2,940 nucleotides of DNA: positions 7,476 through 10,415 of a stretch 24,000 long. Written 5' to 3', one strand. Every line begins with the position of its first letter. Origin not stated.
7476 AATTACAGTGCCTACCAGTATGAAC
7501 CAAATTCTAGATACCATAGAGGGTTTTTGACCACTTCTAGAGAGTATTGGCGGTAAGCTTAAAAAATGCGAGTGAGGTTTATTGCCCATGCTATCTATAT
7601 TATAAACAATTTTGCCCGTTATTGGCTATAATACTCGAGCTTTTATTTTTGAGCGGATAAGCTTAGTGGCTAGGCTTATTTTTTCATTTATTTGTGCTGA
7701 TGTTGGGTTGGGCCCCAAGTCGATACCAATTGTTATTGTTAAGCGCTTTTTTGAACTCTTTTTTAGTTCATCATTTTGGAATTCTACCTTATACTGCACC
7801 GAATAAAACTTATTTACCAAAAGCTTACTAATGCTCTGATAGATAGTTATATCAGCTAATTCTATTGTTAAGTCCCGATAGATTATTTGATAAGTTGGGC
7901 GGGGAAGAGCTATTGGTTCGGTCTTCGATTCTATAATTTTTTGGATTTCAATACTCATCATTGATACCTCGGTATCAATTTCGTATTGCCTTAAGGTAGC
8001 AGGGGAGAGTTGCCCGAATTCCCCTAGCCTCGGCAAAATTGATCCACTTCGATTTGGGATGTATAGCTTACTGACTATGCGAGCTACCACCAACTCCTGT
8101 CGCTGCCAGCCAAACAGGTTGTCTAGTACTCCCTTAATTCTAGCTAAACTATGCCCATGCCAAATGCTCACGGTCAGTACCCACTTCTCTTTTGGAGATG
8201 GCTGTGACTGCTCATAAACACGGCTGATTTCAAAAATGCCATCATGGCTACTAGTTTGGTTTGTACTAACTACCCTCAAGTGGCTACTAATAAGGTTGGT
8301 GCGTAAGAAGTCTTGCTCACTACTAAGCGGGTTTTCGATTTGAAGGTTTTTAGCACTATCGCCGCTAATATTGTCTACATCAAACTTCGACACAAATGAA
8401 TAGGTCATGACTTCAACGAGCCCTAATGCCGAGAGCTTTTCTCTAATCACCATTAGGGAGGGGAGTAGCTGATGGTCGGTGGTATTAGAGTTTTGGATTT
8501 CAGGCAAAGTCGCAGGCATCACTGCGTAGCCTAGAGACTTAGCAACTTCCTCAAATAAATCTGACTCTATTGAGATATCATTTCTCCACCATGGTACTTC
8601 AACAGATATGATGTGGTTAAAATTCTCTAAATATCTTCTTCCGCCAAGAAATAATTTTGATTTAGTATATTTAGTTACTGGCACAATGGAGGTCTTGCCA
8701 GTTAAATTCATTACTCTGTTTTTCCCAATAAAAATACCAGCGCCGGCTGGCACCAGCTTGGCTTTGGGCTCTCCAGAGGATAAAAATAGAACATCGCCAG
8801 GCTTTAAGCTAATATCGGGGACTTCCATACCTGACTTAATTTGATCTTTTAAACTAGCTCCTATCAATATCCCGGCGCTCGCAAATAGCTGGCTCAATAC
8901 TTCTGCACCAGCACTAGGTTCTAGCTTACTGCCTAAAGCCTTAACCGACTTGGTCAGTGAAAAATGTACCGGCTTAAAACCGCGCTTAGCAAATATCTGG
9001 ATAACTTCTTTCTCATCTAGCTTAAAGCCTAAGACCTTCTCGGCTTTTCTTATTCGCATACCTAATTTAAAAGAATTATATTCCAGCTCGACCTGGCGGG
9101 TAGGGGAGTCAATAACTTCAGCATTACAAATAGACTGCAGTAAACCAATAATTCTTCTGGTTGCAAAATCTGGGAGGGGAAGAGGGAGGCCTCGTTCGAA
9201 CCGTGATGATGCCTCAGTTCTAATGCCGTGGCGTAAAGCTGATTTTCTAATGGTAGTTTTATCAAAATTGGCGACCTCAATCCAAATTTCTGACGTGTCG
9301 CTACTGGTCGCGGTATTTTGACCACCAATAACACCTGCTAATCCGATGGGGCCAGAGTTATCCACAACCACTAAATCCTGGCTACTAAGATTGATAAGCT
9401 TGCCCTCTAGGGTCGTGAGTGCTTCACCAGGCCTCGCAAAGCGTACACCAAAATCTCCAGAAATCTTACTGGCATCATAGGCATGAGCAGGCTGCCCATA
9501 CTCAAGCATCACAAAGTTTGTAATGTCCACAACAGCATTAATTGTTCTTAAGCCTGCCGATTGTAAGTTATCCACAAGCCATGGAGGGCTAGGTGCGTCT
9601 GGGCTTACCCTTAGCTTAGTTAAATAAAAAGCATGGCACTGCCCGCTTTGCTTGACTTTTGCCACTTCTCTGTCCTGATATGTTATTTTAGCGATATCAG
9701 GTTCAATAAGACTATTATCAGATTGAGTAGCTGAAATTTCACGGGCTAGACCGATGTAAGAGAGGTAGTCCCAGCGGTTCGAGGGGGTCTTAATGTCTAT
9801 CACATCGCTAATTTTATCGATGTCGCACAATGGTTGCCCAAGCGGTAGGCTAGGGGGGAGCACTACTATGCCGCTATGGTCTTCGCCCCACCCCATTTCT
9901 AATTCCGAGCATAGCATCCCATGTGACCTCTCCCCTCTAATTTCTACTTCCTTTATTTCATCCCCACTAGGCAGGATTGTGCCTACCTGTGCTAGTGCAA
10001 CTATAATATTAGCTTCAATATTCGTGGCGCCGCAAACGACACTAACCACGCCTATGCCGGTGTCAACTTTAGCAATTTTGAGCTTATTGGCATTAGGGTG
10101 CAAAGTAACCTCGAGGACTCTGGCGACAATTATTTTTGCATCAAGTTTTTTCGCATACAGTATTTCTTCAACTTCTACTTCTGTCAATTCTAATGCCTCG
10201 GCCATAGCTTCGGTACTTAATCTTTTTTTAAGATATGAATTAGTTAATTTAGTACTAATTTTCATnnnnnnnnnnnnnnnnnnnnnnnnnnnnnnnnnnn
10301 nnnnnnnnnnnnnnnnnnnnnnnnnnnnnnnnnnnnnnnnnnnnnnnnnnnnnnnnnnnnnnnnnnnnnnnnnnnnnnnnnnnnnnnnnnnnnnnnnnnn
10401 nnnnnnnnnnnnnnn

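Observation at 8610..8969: Insertion in PheT that resembles a catalytically dead NlpC/P60 domain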

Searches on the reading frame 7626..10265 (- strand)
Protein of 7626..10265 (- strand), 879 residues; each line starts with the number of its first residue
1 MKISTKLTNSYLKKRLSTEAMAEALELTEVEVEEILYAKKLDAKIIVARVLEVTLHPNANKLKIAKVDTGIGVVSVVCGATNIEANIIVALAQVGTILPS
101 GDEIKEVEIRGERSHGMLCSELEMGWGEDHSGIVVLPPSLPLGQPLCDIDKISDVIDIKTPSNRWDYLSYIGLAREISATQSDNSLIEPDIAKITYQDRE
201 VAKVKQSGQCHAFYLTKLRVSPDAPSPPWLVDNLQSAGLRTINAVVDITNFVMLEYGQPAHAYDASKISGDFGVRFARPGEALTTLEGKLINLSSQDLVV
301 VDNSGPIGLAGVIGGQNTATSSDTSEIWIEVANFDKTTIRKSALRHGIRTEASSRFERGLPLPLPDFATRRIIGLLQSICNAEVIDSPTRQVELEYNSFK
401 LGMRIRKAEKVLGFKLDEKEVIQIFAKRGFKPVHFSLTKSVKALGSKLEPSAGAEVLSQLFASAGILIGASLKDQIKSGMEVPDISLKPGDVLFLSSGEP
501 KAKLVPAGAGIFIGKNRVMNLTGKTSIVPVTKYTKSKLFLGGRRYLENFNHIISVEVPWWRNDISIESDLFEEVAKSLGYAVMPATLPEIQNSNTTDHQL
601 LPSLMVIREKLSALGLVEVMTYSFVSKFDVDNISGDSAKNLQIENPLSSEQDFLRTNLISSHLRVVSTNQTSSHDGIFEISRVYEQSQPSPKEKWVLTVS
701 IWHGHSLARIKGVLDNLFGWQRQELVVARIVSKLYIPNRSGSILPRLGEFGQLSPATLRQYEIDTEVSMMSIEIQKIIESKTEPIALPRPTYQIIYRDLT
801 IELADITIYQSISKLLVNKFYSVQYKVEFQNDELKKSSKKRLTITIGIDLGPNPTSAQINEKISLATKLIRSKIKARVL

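Call 5: search_protein_families(library=pfam, proteins=[window:7626-10265:-], max_evalue=10)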
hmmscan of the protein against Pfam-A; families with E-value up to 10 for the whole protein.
window:7626-10265:- (879 aa): 5 families
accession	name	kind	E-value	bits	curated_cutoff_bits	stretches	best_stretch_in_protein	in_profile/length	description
PF03483.22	B3_4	-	9e-56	188.6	29.3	1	210-381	2-174/174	B3/4 domain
PF17759.6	tRNA_synthFbeta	-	1.5e-27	96.9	22.4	1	584-773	2-213/214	Phenylalanyl tRNA synthetase beta chain CLM domain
PF01588.26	tRNA_bind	-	1.1e-15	58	27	1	45-144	1-95/96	Putative tRNA binding domain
PF03484.21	B5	-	3.2e-13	50.1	28.6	2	550-580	37-67/67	tRNA synthetase B5 domain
PF03683.19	UPF0175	-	0.37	11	27.9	1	11-40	29-58/75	Uncharacterised protein family (UPF0175)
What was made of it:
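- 7626..10265 (-): pheT, phenylalanyl-tRNA synthetase beta subunit, 879 aa including the insert. Pfam finds tRNA_bind, B3_4, B5 and the CLM domain (call 5).
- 9123..9638 (-): B3/4 editing domain (residues 210-381), with the editing-site residues retained. Pfam B3_4 E 9e-56 (call 5).
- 7947..8516 (-): Catalytic-like module of the beta chain (tRNA_synthFbeta, residues 584-773). Pfam E 1.5e-27 (call 5).
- On Bacterial PheRS beta subunit (TIGR00472 pheT_bact): Pfam residues 45-144, 210-381, split B5 and 584-773 (call 5).
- Checked: It also finds the CLM domain at 584-773 (call 5).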

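Call 6: search_protein_families(library=ncbifam, proteins=[window:7626-10265:-], max_evalue=10)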
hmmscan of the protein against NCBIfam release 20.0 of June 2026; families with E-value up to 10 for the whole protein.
window:7626-10265:- (879 aa): 10 families
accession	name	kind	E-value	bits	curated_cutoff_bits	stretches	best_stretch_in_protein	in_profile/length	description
TIGR00472.1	pheT_bact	equivalog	6.4e-162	540.6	402.65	2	1-431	1-438/798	phenylalanine--tRNA ligase subunit beta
NF001882.0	PRK00629.5-4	equivalog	4.6e-49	167.4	527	2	1-359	1-361/725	phenylalanine--tRNA ligase subunit beta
NF045760.1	YtpR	equivalog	1.9e-32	112.6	100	1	19-145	57-184/185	YtpR family tRNA-binding protein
TIGR00471.1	pheT_arch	equivalog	4.5e-25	88.1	282.65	2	551-777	316-550/551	phenylalanine--tRNA ligase subunit beta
NF045867.1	PheT_Nterm_rel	equivalog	4.9e-14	52.7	120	1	37-121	81-165/171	TyrS-associated PheT N-terminal domain-related protein TapR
NF007492.0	PRK10089.1-1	equivalog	0.00019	21.3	150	1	35-138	4-99/110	tRNA-binding protein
TIGR00399.1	metG_C_term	equivalog_domain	0.021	14.7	116.65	1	19-119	18-114/139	methionine--tRNA ligase subunit beta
NF008900.0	PRK12267.1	equivalog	0.055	11.9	598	1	11-121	518-626/648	methionine--tRNA ligase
NF001100.0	PRK00133.1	equivalog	0.061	11.8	587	1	26-118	561-650/676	methionine--tRNA ligase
NF033742.1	NlpC_p60_RipB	exception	0.11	12.1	335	1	460-530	124-188/206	NlpC/P60 family peptidoglycan endopeptidase RipB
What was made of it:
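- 7626..10265 (-): TIGR00472 pheT_bact scores 540.6 bits against a cut-off of 402.65 (call 6).
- On Bacterial PheRS beta subunit (TIGR00472 pheT_bact): 540.6 bits against 402.65, matched in two stretches interrupted by the insert (call 6).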

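Call 8: find_homologous_proteins(query=window:7626-10265:-, max_evalue=1e-10)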
Query window:7626-10265:- (879 aa): 7926 proteins with E <= 1e-10 among 8000 candidates; the best 120 are listed.
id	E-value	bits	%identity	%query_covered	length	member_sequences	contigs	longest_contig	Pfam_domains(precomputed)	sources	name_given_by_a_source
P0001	0.0e+0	1792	92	100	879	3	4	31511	PF03483.23,PF03484.22,PF17759.7,PF01588.27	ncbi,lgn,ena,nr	ncbi:hypothetical protein EXS66_00975 [Candidatus Saccharibacteria bacterium]|nr:hypothetical protei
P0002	0.0e+0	1293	66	100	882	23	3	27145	PF03483.23,PF03484.22,PF17759.7,PF01588.27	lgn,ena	-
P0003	0.0e+0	1283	65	100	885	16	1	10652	PF03483.23,PF00877.26,PF03484.22,PF17759.7,PF01588.27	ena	-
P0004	0.0e+0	1276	65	100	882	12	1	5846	PF03483.23,PF03484.22,PF17759.7,PF01588.27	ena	-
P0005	0.0e+0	1089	64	87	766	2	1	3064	PF03483.23,PF03484.22,PF17759.7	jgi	jgi:phenylalanyl-tRNA synthetase beta subunit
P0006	0.0e+0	1074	56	100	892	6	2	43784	PF03483.23,PF00877.26,PF03484.22,PF17759.7,PF01588.27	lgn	-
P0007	0.0e+0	1072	57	100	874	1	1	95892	PF03483.23,PF03484.22,PF17759.7,PF01588.27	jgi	-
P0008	0.0e+0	1068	56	100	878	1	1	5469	PF03483.23,PF03484.22,PF17759.7,PF01588.27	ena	-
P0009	0.0e+0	1054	55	100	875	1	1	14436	PF03483.23,PF03484.22,PF17759.7,PF01588.27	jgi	jgi:phenylalanyl-tRNA synthetase beta subunit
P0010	0.0e+0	1053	55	100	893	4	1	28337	PF03483.23,PF00877.26,PF03484.22,PF17759.7,PF01588.27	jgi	-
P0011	0.0e+0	1050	55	100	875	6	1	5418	PF03483.23,PF03484.22,PF17759.7,PF01588.27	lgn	-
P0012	0.0e+0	1047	56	100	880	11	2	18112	PF03483.23,PF03484.22,PF17759.7,PF01588.27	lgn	-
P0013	0.0e+0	1046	55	100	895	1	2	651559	PF03483.23,PF00877.26,PF03484.22,PF17759.7,PF01588.27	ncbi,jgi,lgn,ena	jgi:phenylalanyl-tRNA synthetase beta subunit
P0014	0.0e+0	1043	56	100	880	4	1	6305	PF03483.23,PF03484.22,PF17759.7,PF01588.27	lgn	-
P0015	0.0e+0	1040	55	100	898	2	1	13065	PF03483.23,PF00877.26,PF03484.22,PF17759.7,PF01588.27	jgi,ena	jgi:phenylalanyl-tRNA synthetase beta subunit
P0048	3.5e-220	751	43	98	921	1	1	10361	PF03483.23,PF03147.20,PF00877.26,PF03484.22,PF17759.7,PF01588.27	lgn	-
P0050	6.1e-219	747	42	98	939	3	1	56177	PF03483.23,PF03147.20,PF00877.26,PF03484.22,PF17759.7,PF01588.27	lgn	-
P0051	6.1e-218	744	42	98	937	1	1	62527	PF03483.23,PF03147.20,PF05708.19,PF00877.26,PF03484.22,PF17759.7,PF01588.27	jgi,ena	-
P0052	2.3e-217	742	43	99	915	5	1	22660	PF03483.23,PF03147.20,PF00877.26,PF03484.22,PF17759.7,PF01588.27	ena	-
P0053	2.5e-217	742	43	98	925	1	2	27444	PF03483.23,PF03147.20,PF00877.26,PF03484.22,PF17759.7,PF01588.27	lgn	-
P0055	3.5e-216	738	43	99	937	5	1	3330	PF03483.23,PF03147.20,PF00877.26,PF03484.22,PF17759.7,PF01588.27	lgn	-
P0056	4.0e-216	738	43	99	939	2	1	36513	PF03483.23,PF03147.20,PF00877.26,PF03484.22,PF17759.7,PF01588.27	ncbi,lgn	-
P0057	7.8e-216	737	43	98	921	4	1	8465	PF03483.23,PF03147.20,PF05708.19,PF00877.26,PF03484.22,PF17759.7,PF01588.27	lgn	-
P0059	2.6e-215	735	42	99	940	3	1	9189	PF03483.23,PF03147.20,PF05708.19,PF00877.26,PF03484.22,PF17759.7,PF01588.27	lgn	-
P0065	8.4e-214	730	43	99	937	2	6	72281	PF03483.23,PF03147.20,PF05708.19,PF00877.26,PF03484.22,PF17759.7,PF01588.27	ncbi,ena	-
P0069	2.0e-212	726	43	99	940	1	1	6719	PF03483.23,PF03147.20,PF00877.26,PF03484.22,PF17759.7,PF01588.27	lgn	-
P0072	8.8e-211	720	42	99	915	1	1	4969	PF03483.23,PF03147.20,PF00877.26,PF03484.22,PF17759.7,PF01588.27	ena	-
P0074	5.1e-210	718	43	98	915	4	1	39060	PF03483.23,PF03147.20,PF00877.26,PF03484.22,PF17759.7,PF01588.27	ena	-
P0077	1.8e-209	716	42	98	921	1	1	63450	PF03483.23,PF03147.20,PF05708.19,PF00877.26,PF03484.22,PF17759.7,PF01588.27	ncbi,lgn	-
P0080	7.2e-206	704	42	99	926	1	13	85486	PF03483.23,PF03147.20,PF00877.26,PF03484.22,PF17759.7,PF01588.27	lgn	-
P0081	1.1e-205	703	42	98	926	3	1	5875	PF03483.23,PF03147.20,PF00877.26,PF03484.22,PF17759.7,PF01588.27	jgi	jgi:phenylalanyl-tRNA synthetase beta subunit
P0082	3.4e-205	702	56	49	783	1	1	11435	PF03483.23,PF03484.22,PF17759.7,PF01588.27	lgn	-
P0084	1.6e-204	700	42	99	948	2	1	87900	PF03483.23,PF03147.20,PF00877.26,PF03484.22,PF17759.7,PF01588.27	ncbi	-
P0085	1.8e-204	699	41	99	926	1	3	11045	PF03483.23,PF03147.20,PF00877.26,PF03484.22,PF17759.7,PF01588.27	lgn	-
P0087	2.9e-203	695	41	99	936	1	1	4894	PF03483.23,PF03147.20,PF00877.26,PF03484.22,PF17759.7,PF18262.8,PF01588.27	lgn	-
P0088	5.2e-203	695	43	99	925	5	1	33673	PF03483.23,PF03147.20,PF00877.26,PF03484.22,PF17759.7,PF01588.27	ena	-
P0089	2.6e-199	682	41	98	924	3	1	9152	PF03483.23,PF03147.20,PF00877.26,PF03484.22,PF17759.7,PF01588.27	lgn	-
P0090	4.1e-199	682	41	100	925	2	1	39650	PF03483.23,PF03147.20,PF00877.26,PF03484.22,PF17759.7,PF01588.27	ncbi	-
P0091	1.4e-198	680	42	98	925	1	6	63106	PF03483.23,PF03147.20,PF00877.26,PF03484.22,PF17759.7,PF01588.27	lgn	-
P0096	7.6e-194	664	39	100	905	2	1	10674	PF03483.23,PF03147.20,PF00877.26,PF03484.22,PF17759.7,PF01588.27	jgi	-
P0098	8.7e-193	661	40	99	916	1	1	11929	PF03483.23,PF03147.20,PF00877.26,PF03484.22,PF17759.7,PF01588.27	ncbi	-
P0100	1.9e-190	653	39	98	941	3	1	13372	PF03483.23,PF00877.26,PF03484.22,PF17759.7,PF01588.27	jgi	-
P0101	1.9e-190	653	39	98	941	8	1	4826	PF03483.23,PF00877.26,PF03484.22,PF17759.7,PF01588.27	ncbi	-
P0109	3.3e-180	619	39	99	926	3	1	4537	PF03483.23,PF03147.20,PF00877.26,PF03484.22,PF17759.7,PF18262.8,PF01588.27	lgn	-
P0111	1.2e-179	617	38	97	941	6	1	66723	PF03483.23,PF03147.20,PF00877.26,PF03484.22,PF17759.7,PF01588.27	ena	-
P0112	2.0e-179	617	38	98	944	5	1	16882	PF03483.23,PF03147.20,PF00877.26,PF03484.22,PF17759.7,PF01588.27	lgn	-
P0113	2.4e-179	616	38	99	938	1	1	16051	PF03483.23,PF03147.20,PF00877.26,PF03484.22,PF17759.7,PF01588.27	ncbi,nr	ncbi:MAG: phenylalanine--tRNA ligase subunit beta [bacterium]|nr:phenylalanine--tRNA ligase subunit 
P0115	1.6e-178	614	39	98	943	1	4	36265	PF03483.23,PF03147.20,PF00877.26,PF03484.22,PF17759.7,PF01588.27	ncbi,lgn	-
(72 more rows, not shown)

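Call 13: search_solved_structures(query=window:7626-10265:-, max_evalue=1e-20, show_alignments=2)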
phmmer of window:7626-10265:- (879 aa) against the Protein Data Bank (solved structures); distinct sequences matched with E-value up to 1e-20: 11.
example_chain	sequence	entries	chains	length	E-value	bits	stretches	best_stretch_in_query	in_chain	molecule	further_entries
7n8y_B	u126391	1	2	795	3.9e-85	289.7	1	6-429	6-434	Phenylalanine--tRNA ligase beta subunit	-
3pco_B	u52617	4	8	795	6.5e-83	282.3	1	6-430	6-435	Phenylalanyl-tRNA synthetase, beta chain | Phenylalanine--tRNA ligase beta subunit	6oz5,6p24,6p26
4p71_A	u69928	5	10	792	3.1e-78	266.9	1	1-425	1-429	Phenylalanine--tRNA ligase beta subunit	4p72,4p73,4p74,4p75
2rhs_B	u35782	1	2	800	3.7e-75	256.7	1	3-432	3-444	Phenylalanyl-tRNA synthetase beta chain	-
1b70_B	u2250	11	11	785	4.9e-75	256.3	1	9-429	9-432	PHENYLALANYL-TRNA SYNTHETASE | PROTEIN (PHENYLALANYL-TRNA SYNTHETASE) | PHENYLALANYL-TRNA SYNTHETASE BETA CHAIN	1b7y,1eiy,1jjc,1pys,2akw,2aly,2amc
2iy5_B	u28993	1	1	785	5.2e-75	256.2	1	9-429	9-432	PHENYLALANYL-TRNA SYNTHETASE BETA CHAIN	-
6p8t_A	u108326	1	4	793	7.6e-71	242.4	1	1-419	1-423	Phenylalanine--tRNA ligase beta subunit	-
2rhq_B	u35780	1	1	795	1.3e-69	238.3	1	3-432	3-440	Phenylalanyl-tRNA synthetase beta chain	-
7k9m_B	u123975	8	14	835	3.7e-55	190.5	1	30-385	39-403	Phenylalanine--tRNA ligase beta subunit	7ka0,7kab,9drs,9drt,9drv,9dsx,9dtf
7k98_B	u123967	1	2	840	3.8e-55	190.5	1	30-385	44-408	Phenylalanine--tRNA ligase beta subunit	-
7daw_B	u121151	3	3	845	4e-55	190.4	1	30-385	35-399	Phenylalanine--tRNA ligase beta subunit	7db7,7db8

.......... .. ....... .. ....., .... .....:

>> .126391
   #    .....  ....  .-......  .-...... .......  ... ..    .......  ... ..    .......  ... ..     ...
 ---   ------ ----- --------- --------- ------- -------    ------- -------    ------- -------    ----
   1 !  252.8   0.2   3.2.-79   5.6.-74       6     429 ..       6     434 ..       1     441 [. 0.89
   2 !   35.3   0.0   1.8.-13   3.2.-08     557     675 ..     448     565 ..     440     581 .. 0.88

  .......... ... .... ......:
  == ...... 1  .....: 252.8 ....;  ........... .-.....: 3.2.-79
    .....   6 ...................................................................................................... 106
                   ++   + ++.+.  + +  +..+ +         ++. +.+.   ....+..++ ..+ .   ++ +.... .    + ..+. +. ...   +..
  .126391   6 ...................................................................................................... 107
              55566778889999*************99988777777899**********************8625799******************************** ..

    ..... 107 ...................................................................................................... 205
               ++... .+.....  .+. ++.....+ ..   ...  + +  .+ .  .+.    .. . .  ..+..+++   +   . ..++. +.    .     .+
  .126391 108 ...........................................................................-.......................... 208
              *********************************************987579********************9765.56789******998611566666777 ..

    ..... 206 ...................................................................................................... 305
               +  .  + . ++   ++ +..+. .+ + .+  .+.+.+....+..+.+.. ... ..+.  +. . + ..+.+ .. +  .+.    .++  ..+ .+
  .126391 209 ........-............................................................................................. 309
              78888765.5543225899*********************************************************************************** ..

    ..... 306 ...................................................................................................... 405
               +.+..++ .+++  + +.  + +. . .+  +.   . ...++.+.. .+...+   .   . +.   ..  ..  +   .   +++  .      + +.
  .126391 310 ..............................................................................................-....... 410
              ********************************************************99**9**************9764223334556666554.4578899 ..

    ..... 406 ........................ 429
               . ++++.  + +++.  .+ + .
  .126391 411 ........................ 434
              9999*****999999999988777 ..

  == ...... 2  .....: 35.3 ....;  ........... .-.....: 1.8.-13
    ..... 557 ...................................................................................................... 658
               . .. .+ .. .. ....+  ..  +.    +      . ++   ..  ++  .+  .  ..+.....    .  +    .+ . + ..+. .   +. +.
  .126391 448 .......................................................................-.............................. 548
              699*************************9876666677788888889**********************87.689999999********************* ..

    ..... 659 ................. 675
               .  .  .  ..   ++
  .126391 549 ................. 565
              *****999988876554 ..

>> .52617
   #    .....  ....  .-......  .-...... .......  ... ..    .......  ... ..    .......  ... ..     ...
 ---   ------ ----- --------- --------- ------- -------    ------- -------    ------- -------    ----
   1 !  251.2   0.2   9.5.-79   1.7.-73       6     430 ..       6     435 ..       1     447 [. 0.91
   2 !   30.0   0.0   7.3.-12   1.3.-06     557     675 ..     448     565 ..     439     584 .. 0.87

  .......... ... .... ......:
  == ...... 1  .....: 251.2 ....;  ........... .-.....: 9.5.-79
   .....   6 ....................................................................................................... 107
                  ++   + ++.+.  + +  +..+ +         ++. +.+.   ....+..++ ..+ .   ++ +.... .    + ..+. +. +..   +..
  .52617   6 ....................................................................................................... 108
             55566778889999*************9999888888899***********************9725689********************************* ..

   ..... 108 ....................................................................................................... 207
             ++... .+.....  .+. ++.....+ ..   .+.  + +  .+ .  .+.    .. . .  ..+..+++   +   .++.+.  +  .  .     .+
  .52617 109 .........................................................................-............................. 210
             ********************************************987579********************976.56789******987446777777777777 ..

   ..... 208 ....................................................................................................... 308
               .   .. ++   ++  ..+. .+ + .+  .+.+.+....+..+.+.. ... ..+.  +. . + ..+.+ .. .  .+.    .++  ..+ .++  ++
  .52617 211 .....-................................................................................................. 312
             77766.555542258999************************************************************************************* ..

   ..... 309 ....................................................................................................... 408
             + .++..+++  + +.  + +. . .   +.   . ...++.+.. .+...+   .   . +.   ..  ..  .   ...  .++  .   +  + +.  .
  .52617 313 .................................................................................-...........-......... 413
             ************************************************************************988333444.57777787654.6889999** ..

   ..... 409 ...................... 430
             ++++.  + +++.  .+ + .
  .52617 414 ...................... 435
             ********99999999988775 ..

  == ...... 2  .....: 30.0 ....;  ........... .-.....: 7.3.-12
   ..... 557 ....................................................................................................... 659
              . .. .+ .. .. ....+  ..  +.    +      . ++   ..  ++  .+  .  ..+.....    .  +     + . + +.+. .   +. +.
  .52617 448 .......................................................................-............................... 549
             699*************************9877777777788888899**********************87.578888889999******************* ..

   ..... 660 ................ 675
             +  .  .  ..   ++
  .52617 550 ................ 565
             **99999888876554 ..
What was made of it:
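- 8970..9068 (-): N-terminal half of the B5 domain (about residues 400-432), ending ............. TIGR00472 and the E. coli alignment run continuously to residue 430-431 (calls 6, 13).
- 8526..8603 (-): C-terminal half of the B5 domain (about residues 555-580), starting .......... The E. coli alignment resumes at residue 557 (call 13).
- Closest known: Bacterial PheRS beta subunit. Different: None of the solved PheTs (785-845 aa) has anything in the B5 hairpin; E. coli has about 12 residues there (call 13).
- PheT identity: calls 5, 6 and 13. None of the solved bacterial PheT chains (785-845 aa) aligns across this region (call 13).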
